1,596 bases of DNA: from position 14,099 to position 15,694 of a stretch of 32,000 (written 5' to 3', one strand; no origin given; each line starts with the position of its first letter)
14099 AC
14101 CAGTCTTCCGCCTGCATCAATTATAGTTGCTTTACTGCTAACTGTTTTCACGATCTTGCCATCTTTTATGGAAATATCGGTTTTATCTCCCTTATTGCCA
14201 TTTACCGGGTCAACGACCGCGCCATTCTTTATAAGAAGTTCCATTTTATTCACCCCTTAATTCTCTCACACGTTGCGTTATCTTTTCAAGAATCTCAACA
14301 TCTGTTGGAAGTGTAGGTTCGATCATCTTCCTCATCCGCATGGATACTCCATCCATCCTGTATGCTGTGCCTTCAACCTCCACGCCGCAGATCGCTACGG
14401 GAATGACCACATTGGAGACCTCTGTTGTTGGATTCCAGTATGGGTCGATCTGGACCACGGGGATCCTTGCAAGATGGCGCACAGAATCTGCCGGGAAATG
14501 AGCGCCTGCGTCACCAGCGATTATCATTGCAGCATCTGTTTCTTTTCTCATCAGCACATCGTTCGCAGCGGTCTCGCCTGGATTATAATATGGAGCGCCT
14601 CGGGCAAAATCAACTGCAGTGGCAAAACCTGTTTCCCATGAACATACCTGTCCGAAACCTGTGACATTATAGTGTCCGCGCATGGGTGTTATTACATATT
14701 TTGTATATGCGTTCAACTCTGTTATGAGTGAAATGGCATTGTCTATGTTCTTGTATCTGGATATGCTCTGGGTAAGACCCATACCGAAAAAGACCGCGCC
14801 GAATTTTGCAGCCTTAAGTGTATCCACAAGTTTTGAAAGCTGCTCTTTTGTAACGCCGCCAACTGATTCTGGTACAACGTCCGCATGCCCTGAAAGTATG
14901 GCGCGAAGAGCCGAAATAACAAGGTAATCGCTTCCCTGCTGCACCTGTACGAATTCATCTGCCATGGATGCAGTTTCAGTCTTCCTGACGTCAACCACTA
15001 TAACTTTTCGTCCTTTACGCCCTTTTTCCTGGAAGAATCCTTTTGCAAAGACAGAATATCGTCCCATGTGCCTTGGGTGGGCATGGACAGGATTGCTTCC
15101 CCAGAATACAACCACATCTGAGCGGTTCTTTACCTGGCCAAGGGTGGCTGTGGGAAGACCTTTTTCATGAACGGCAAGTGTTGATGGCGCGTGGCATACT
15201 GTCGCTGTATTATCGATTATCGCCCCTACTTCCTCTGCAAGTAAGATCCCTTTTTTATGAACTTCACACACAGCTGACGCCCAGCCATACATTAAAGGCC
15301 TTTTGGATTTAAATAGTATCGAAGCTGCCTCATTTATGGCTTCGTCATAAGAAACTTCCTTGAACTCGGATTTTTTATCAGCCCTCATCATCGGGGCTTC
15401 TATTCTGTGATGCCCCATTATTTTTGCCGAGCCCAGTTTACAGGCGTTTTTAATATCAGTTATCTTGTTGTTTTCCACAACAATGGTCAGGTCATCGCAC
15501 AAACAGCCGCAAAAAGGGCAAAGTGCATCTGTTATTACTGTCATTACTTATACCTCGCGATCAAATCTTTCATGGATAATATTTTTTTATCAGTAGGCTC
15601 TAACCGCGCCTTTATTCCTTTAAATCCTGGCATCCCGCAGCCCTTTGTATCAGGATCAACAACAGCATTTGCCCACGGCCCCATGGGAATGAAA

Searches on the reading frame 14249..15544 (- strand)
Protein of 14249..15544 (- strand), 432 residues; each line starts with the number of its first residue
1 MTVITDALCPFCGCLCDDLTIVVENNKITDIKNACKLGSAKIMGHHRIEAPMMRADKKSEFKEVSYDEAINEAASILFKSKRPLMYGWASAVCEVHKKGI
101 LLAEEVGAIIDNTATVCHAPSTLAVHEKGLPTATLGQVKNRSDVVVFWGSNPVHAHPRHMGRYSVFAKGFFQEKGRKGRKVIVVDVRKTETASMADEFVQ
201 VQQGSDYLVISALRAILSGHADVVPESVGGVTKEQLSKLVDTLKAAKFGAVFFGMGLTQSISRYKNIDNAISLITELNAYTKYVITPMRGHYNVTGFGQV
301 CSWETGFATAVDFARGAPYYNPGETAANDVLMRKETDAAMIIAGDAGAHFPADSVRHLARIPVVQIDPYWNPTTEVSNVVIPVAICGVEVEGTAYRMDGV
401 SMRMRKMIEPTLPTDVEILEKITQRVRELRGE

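Call 44: search_protein_families(library=pfam, proteins=[window:14249-15544:-], max_evalue=0.001)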
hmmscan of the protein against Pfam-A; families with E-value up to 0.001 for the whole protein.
window:14249-15544:- (432 aa): 1 family
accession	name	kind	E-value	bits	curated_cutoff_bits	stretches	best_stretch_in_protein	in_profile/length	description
PF00384.28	Molybdopterin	-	8e-15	55.2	24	1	47-411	1-337/353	Molybdopterin oxidoreductase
